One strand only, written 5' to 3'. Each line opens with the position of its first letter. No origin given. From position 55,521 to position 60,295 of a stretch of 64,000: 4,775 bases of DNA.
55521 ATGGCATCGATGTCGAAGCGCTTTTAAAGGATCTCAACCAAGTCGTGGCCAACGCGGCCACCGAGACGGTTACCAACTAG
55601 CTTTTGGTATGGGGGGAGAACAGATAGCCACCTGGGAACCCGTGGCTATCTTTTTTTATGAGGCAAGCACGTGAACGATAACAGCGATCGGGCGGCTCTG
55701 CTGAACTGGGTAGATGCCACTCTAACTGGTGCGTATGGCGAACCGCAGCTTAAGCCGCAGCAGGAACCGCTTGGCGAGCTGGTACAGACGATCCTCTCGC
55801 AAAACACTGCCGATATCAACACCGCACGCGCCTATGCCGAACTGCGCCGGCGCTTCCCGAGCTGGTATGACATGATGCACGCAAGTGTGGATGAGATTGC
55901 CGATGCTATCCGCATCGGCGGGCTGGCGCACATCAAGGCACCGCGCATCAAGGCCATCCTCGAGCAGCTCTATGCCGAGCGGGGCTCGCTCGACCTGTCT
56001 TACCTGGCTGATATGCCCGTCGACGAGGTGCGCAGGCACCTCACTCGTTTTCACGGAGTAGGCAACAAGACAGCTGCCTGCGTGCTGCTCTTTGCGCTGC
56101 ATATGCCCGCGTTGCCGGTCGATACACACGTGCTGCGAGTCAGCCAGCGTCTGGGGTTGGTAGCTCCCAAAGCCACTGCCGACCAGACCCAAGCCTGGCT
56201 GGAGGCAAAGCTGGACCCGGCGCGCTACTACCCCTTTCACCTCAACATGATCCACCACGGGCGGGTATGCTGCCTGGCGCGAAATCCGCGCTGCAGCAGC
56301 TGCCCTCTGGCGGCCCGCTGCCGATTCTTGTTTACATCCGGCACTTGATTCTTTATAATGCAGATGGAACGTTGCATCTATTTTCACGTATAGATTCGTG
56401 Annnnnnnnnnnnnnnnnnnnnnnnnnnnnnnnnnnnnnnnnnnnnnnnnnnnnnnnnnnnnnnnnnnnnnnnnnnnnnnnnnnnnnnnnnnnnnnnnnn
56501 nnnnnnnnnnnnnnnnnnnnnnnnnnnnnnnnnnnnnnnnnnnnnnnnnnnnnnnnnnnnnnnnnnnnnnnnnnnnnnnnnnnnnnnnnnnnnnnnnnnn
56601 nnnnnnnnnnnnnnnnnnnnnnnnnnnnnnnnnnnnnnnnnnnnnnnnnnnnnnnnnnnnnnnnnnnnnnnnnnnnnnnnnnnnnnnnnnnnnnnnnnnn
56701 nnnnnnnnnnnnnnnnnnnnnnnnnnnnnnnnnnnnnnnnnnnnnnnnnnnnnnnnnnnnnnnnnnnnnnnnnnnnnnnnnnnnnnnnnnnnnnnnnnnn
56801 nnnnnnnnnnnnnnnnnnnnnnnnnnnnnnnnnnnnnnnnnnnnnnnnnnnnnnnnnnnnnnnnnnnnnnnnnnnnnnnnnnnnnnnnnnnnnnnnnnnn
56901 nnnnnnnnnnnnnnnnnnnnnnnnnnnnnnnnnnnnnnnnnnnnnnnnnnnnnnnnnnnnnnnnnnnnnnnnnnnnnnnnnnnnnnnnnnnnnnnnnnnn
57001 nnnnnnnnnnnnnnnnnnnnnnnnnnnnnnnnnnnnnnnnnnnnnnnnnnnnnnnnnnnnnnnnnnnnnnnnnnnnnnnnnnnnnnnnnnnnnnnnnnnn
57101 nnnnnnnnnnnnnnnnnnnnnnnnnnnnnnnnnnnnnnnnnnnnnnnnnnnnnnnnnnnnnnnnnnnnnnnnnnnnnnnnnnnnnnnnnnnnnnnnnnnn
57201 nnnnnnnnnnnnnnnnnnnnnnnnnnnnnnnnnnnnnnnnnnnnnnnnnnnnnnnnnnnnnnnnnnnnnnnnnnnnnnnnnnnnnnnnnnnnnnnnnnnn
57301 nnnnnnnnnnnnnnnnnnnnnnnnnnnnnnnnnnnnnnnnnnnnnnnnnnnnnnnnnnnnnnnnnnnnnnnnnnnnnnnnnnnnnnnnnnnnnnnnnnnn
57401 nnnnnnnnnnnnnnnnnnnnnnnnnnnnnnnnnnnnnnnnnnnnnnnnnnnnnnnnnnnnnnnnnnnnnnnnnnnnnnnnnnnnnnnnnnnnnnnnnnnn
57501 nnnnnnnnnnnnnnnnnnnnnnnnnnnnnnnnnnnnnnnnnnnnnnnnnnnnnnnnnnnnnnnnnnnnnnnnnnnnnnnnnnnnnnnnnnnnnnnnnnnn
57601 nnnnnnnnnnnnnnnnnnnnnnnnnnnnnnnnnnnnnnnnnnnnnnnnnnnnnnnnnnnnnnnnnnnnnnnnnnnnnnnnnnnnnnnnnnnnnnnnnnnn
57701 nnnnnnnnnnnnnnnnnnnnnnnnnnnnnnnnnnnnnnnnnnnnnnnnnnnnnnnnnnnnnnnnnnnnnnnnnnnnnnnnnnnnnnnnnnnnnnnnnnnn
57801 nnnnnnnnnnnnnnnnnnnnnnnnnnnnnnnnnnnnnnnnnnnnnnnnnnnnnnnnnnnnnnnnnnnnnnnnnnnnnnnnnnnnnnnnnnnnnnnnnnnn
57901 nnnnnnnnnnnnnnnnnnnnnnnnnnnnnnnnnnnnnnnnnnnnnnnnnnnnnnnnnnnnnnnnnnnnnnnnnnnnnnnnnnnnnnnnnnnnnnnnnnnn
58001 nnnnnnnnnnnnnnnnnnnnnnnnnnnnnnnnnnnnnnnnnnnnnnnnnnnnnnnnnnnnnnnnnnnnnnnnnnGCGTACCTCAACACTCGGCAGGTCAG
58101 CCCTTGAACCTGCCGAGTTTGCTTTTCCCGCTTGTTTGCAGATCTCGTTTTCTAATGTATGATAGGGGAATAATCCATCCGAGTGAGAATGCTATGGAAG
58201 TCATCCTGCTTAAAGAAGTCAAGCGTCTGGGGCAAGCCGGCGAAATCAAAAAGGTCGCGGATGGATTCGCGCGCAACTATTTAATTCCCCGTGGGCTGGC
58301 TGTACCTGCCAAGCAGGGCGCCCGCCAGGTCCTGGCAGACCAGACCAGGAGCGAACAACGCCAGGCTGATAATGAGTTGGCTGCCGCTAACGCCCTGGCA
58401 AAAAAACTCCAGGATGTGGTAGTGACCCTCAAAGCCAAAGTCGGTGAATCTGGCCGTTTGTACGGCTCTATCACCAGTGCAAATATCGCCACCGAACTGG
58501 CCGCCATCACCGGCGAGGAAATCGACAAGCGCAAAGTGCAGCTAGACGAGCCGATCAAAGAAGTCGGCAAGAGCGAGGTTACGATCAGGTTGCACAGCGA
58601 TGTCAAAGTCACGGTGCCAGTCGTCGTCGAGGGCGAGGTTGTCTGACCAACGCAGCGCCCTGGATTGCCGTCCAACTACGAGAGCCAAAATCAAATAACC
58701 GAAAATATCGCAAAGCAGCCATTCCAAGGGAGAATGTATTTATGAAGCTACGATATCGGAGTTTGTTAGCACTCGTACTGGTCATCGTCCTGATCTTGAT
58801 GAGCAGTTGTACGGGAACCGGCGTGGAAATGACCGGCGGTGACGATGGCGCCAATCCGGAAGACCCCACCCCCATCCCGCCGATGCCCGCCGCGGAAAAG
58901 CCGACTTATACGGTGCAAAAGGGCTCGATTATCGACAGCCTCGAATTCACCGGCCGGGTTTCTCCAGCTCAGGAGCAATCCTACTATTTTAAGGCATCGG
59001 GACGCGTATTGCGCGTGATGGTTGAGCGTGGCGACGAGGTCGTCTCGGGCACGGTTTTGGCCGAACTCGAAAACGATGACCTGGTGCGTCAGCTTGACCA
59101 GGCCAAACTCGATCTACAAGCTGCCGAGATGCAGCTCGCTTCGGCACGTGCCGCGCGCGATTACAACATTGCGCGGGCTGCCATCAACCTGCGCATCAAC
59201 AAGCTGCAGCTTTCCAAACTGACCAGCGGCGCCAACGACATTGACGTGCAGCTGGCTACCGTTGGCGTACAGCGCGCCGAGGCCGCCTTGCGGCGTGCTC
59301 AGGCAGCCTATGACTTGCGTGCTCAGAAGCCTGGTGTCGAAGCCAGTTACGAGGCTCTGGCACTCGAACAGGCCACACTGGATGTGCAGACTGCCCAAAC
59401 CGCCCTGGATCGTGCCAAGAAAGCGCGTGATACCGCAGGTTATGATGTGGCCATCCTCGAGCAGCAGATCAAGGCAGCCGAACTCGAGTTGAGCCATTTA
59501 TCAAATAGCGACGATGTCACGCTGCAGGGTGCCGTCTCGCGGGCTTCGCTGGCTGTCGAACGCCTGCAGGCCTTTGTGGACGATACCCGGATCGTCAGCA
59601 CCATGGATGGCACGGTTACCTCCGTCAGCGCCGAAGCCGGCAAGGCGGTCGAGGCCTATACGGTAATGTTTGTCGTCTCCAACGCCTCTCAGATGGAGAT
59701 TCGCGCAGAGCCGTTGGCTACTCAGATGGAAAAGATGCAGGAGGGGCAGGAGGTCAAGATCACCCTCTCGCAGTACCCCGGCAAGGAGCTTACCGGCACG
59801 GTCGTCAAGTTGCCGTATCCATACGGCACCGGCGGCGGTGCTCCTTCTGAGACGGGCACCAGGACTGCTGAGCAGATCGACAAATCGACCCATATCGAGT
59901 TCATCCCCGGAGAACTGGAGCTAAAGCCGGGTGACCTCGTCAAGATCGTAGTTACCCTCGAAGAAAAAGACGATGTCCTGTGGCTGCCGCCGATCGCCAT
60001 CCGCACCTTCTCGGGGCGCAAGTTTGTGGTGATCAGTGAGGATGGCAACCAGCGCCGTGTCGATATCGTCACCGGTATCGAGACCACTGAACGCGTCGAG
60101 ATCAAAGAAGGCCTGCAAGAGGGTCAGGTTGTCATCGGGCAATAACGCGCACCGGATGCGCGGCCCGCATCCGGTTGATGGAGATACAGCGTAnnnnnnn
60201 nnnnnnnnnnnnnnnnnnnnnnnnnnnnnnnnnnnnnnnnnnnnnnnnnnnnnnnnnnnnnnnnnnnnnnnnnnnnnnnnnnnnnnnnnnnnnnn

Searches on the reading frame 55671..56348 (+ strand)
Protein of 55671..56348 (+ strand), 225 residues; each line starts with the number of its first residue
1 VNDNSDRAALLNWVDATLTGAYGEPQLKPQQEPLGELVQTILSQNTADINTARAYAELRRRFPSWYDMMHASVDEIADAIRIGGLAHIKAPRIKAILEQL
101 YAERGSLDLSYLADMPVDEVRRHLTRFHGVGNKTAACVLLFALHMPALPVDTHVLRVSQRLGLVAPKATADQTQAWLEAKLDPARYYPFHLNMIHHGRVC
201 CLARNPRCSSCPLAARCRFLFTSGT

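Call 71: search_protein_families(library=pfam, proteins=[window:55671-56348:+], max_evalue=0.00001)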
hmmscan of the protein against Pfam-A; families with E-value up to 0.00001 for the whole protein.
window:55671-56348:+ (225 aa): 1 family
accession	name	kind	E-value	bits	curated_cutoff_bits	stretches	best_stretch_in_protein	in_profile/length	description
PF00730.31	HhH-GPD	-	8.4e-16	58.7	26.2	1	38-180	1-105/108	HhH-GPD superfamily base excision DNA repair protein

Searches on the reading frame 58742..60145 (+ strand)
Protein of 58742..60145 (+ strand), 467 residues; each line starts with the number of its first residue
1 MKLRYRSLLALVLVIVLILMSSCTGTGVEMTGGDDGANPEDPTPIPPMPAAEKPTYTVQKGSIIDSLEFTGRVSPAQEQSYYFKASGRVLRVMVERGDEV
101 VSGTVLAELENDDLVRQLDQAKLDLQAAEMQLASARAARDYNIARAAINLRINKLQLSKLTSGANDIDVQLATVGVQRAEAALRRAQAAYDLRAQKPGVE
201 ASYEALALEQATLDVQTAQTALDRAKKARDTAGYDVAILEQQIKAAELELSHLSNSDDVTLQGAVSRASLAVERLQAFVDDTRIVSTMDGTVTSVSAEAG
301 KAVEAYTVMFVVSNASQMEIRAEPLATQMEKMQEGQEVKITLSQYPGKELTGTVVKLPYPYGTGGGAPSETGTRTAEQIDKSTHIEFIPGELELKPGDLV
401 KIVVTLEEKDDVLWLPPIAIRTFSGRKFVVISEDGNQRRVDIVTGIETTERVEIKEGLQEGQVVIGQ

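Call 71: search_protein_families(library=pfam, proteins=[window:58742-60145:+], max_evalue=0.00001)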
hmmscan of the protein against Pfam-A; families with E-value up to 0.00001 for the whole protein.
window:58742-60145:+ (467 aa): 3 families
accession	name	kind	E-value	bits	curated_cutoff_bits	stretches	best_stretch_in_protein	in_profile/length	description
PF16576.10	HlyD_D23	-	8.6e-13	48.5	30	1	272-355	99-182/214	Barrel-sandwich domain of CusB or HlyD membrane-fusion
PF13437.12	HlyD_3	-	1.6e-10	42.1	22.2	1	284-356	2-75/106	HlyD family secretion protein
PF00364.28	Biotin_lipoyl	-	1.5e-06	28.4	22.1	0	86-112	14-39/73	Biotin-requiring enzyme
